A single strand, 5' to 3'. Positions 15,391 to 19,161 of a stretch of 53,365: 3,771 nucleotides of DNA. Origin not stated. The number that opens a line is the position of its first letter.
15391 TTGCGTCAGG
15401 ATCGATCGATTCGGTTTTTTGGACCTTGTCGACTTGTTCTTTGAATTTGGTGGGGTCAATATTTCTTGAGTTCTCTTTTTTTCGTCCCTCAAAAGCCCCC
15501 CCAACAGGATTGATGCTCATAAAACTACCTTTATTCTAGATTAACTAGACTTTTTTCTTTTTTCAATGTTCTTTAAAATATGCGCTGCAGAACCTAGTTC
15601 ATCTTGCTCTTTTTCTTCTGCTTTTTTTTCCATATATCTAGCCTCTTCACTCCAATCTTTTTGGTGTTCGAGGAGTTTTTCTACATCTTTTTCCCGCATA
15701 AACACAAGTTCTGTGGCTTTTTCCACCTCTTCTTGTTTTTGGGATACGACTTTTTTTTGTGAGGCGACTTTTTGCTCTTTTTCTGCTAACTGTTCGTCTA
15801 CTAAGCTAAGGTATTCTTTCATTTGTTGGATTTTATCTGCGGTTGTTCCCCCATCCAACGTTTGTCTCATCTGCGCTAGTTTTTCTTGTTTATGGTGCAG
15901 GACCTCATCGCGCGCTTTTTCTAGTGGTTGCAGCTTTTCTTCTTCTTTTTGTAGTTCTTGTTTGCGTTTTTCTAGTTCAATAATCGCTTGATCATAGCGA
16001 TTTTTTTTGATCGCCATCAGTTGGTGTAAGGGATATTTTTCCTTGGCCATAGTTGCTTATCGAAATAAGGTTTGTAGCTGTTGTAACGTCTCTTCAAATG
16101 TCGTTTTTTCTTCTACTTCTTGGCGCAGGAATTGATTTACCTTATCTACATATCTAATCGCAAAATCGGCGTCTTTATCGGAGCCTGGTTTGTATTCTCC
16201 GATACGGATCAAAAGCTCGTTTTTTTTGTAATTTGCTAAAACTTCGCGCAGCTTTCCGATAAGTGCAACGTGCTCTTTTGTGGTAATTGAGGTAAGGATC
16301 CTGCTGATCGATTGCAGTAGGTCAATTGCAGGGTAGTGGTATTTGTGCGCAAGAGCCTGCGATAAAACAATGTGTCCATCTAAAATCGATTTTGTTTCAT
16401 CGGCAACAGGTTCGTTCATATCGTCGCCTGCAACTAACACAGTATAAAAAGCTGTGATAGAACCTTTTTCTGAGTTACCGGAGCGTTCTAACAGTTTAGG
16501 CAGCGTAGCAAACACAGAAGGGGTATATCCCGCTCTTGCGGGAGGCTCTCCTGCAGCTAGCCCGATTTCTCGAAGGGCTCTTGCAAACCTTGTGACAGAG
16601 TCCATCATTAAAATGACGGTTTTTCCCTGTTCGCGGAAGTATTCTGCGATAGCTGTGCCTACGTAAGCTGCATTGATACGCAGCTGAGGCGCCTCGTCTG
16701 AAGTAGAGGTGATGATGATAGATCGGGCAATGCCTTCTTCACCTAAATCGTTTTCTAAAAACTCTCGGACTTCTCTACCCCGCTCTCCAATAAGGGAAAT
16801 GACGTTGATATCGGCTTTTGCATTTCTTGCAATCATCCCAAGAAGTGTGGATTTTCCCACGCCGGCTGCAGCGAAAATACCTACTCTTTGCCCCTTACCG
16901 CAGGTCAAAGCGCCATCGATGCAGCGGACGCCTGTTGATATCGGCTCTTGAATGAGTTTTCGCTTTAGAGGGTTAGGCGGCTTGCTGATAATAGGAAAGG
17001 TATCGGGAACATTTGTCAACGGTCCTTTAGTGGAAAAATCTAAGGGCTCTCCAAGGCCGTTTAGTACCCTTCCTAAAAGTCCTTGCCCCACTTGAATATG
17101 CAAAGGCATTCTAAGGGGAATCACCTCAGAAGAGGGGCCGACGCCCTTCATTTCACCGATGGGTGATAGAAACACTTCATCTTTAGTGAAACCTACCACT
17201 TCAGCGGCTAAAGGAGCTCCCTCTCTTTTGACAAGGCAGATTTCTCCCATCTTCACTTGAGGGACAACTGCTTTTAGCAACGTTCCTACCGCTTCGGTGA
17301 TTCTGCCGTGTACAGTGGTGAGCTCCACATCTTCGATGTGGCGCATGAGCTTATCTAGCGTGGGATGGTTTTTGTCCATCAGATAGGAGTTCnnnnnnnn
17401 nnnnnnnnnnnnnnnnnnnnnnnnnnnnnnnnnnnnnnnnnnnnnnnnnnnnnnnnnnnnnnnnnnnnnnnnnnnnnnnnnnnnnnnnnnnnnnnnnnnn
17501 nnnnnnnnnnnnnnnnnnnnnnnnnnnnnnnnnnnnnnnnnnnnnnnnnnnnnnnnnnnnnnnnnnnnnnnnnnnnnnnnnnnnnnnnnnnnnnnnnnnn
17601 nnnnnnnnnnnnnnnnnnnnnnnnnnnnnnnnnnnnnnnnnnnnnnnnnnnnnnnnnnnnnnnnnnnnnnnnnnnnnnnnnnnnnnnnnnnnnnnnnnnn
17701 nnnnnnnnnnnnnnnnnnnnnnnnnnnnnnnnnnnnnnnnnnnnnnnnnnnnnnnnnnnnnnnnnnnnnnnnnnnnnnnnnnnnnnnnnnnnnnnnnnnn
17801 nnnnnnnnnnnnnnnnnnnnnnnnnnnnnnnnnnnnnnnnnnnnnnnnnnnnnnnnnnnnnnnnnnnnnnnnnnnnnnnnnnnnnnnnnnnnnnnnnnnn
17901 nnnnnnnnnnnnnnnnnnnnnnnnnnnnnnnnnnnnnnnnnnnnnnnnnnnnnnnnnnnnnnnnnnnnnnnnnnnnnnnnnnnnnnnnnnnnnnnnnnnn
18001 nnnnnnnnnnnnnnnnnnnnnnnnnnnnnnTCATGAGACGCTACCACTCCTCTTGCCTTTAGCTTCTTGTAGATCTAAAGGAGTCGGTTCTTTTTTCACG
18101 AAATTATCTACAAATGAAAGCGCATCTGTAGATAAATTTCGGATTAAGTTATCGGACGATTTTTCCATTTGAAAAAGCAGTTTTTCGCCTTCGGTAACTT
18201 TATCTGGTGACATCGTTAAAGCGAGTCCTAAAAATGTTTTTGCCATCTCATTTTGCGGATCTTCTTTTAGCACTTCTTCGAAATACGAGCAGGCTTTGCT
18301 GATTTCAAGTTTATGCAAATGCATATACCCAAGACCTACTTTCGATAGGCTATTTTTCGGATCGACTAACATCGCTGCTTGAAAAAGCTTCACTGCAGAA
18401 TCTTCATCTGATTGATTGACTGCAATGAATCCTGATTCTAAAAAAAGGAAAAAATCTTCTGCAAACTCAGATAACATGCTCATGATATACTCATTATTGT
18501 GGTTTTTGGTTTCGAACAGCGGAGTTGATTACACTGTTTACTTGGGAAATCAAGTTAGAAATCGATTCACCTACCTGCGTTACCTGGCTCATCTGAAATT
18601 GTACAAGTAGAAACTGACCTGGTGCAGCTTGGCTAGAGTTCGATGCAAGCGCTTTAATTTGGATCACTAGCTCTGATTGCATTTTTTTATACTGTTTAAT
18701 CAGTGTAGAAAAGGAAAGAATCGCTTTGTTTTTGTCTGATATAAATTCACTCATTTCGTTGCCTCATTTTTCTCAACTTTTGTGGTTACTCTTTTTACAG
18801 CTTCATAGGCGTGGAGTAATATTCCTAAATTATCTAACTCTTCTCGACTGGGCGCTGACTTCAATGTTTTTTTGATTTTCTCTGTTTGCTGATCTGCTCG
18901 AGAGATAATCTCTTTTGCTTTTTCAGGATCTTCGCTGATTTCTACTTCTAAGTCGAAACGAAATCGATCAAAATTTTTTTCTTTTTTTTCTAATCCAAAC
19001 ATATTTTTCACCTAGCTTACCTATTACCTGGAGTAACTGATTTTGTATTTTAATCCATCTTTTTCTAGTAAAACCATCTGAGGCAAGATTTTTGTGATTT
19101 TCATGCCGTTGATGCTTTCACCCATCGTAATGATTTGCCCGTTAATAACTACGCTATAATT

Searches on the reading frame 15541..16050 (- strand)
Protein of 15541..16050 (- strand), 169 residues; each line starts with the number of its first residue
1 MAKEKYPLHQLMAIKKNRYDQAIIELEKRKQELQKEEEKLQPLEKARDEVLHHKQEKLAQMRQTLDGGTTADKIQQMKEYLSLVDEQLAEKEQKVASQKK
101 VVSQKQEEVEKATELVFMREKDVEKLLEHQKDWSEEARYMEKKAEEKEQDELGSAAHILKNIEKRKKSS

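Call 98: search_protein_families(library=ncbifam, proteins=[window:15541-16050:-], max_evalue=0.01)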
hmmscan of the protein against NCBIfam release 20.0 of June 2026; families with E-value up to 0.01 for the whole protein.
window:15541-16050:- (169 aa): 2 families
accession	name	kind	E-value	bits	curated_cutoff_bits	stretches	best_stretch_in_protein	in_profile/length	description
TIGR02473.1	flagell_FliJ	equivalog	6.1e-09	36.4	50.45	1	6-157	2-139/141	flagellar export protein FliJ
NF052320.1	Cbp1_fam_LP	subfamily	0.0017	17.9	90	1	21-143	67-187/286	Cbp1 family collagen-binding glycoprotein adhesin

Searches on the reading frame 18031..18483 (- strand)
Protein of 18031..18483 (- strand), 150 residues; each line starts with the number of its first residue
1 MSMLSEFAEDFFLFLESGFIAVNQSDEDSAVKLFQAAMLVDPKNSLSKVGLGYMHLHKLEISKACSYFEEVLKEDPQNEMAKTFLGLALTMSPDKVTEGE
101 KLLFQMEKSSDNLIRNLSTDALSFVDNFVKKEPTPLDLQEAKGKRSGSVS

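Call 4: search_protein_families(library=pfam, proteins=[window:18031-18483:-], max_evalue=0.1)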
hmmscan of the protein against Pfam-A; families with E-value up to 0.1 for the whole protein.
window:18031-18483:- (150 aa): 11 families
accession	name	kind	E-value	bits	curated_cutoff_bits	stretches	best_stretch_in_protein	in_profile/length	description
PF07719.23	TPR_2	-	1.2e-05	25.5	27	1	51-78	7-34/34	Tetratricopeptide repeat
PF13181.12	TPR_8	-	0.00039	20.8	25.7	0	51-78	7-34/34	Tetratricopeptide repeat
PF14559.12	TPR_19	-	0.00079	20.2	25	1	24-83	4-63/68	Tetratricopeptide repeat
PF13432.12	TPR_16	-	0.0026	18.6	32.7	1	21-78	7-64/65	Tetratricopeptide repeat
PF23914.1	TPR_CcmH_CycH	-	0.0047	17.2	42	0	43-122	48-129/158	Cytochrome c-type biogenesis protein H TPR domain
PF25068.1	ARM_TT21_4th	-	0.0075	17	30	1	47-113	3-66/153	Tetratricopeptide repeat protein 21 forth ARM domain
PF24575.1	TPR_Slam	-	0.0089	16.9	35.2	0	42-90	44-92/104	Surface lipoprotein assembly modifier, N-terminal TPR repeats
PF00515.34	TPR_1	-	0.015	15.6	27.8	0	50-78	6-34/34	Tetratricopeptide repeat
PF13174.12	TPR_6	-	0.029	15.5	26.3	0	51-77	6-32/33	Tetratricopeptide repeat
PF13428.12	TPR_14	-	0.036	15.2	23.5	0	52-86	8-42/44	Tetratricopeptide repeat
PF14853.12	Fis1_TPR_C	-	0.078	13.6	25.3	0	62-82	18-38/53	Fis1 C-terminal tetratricopeptide repeat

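Call 5: search_protein_families(library=ncbifam, proteins=[window:18031-18483:-], max_evalue=0.1)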
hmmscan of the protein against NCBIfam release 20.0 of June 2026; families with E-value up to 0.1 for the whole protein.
window:18031-18483:- (150 aa): 12 families
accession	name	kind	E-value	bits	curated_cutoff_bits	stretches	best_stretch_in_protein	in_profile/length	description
NF052304.1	CdsG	equivalog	1.9e-47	160.8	170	1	4-135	1-133/133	CdsG family type III secretion system protein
TIGR02917.1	PEP_TPR_lipo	equivalog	1.7e-06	26.2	312.2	1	17-82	471-536/899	XrtA/PEP-CTERM system TPR-repeat protein PrsT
NF008520.0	PRK11447.1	equivalog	4.5e-06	24.7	858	1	10-122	350-464/1157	cellulose synthase complex outer membrane protein BcsC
NF040959.1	MamA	equivalog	9.1e-05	22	200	1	16-90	76-150/204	magnetosome protein MamA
TIGR02521.1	type_IV_pilW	equivalog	0.0014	18.2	154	1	17-107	141-230/234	type IV pilus biogenesis/stability protein PilW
NF052415.1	T3SS_chap_SctY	equivalog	0.0047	17.4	70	1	18-83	13-78/106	type III secretion apparatus assembly chaperone SctY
TIGR00990.1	3a0801s09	subfamily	0.0058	15.3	757.25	1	29-71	526-568/615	mitochondrial import receptor subunit TOM70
NF008756.0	PRK11788.1-4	equivalog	0.0096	15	474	1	22-77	191-246/389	lipopolysaccharide assembly protein LapB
TIGR02552.1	LcrH_SycD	equivalog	0.014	15.1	104.8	1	17-78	24-85/136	SycD/LcrH family type III secretion system chaperone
NF033758.1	gliding_GltE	equivalog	0.022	13.8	225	1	13-89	224-300/411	adventurous gliding motility TPR repeat lipoprotein GltE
NF033920.0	C39_PA2778_fam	equivalog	0.029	13.8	150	1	24-89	169-234/255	PA2778 family cysteine peptidase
TIGR00540.1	TPR_hemY_coli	hypoth_equivalog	0.045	12.5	142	1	21-83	302-361/385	heme biosynthesis-associated TPR protein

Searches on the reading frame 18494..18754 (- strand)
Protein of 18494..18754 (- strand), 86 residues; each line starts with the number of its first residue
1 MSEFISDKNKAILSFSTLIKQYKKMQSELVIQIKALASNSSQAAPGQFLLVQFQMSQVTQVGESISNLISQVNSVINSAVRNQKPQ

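Call 4: search_protein_families(library=pfam, proteins=[window:18494-18754:-], max_evalue=0.1)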
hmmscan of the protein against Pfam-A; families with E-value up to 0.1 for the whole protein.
window:18494-18754:- (86 aa): 3 families
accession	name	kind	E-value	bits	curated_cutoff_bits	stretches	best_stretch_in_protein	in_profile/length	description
PF22944.1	DGKD_4H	-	0.031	15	27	1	1-80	11-90/120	Diacylglycerol kinase delta, helical domain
PF20572.3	DUF6781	-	0.039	14.2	27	1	20-84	117-182/213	Family of unknown function (DUF6781)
PF18497.6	RNase_3_N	-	0.051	14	26.8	0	53-80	1-28/95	Ribonuclease III N-terminal domain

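Call 5: search_protein_families(library=ncbifam, proteins=[window:18494-18754:-], max_evalue=0.1)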
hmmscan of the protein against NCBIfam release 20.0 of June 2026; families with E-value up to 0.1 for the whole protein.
window:18494-18754:- (86 aa): 0 families

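Call 50: search_solved_structures(query=A5, max_evalue=10, show_alignments=4)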
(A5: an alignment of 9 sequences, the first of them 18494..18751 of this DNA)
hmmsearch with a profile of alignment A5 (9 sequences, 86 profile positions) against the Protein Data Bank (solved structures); distinct sequences matched with E-value up to 10: 0.
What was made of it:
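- Tried and rejected: The SctF profile against PDB sequences gave no hit (call 50).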

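Call 62: find_related_loci(query=A5, collection=metagenome_contigs, flank=10000)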
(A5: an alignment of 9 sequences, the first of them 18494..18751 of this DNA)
Query A5 (85 aa) in metagenome_contigs; peptide patterns used: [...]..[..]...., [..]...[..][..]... (x = any residue, [..] = any of these).
250 stretches matched a pattern; 141 encode a relative of the query (tblastn E <= 1e-3); the best 80 are kept; 80 distinct loci.
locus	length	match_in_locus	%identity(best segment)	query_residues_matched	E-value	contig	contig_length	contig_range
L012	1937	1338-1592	84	1-85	6e-42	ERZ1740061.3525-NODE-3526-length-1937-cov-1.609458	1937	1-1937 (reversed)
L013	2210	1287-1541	84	1-85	9e-42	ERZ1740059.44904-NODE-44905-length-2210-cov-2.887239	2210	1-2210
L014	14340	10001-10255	80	1-85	2e-41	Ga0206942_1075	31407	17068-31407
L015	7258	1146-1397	74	2-85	2e-36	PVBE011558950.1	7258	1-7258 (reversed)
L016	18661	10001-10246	73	4-85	5e-36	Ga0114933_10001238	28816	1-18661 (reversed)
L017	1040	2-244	74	5-85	2e-36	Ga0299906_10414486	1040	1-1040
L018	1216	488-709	74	12-85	1e-33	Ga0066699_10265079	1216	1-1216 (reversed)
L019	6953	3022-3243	76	12-85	1e-32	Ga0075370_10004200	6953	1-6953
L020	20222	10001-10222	76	12-85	5e-32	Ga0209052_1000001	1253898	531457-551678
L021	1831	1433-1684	63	2-85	9e-32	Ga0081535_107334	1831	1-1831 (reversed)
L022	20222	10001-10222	74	12-85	1e-31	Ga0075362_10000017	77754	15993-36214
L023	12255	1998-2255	69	4-83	2e-31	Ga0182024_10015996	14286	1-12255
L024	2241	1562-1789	71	8-83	3e-31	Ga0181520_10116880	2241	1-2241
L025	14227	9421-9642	72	12-85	5e-31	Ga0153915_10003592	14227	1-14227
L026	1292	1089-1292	79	4-71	7e-31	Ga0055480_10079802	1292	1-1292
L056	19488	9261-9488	67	10-85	1e-28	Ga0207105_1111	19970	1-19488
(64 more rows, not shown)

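Call 68: find_homologous_proteins(query=L056:5245-6039:-, max_evalue=0.001)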
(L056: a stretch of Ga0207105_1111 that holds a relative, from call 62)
Query L056:5245-6039:- (264 aa): 3 proteins with E <= 0.001 among 735 candidates.
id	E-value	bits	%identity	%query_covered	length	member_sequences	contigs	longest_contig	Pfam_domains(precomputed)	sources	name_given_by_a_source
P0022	2.4e-163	559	100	100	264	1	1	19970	-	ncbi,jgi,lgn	-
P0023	2.0e-122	425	82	100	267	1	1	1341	-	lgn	-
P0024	5.3e-83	296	63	97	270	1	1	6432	-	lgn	-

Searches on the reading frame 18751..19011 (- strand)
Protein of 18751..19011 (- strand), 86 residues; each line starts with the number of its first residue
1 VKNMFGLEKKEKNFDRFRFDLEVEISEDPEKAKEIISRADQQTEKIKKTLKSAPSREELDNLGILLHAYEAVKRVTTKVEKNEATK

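Call 4: search_protein_families(library=pfam, proteins=[window:18751-19011:-], max_evalue=0.1)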
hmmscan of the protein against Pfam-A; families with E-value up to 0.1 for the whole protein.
window:18751-19011:- (86 aa): 4 families
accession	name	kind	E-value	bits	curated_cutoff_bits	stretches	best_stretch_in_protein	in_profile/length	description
PF17376.7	DUF5398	-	7.8e-14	52.3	28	1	4-80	1-78/80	Family of unknown function (DUF5398)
PF02566.24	OsmC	-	0.026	15.4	27.5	1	12-54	51-95/100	OsmC-like protein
PF10805.13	DUF2730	-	0.038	14.5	24.9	1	27-71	33-77/102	Protein of unknown function (DUF2730)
PF21431.3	Col-Pyo_DNase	-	0.08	13.6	27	1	10-57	38-80/124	Colicin/Pyocin-S2, DNase domain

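Call 5: search_protein_families(library=ncbifam, proteins=[window:18751-19011:-], max_evalue=0.1)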
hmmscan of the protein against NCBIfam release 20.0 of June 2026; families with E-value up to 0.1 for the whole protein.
window:18751-19011:- (86 aa): 1 family
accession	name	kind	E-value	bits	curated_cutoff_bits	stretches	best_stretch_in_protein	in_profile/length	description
TIGR01144.1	ATP_synt_b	equivalog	0.0041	17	65.5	1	6-57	37-88/147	F0F1 ATP synthase subunit B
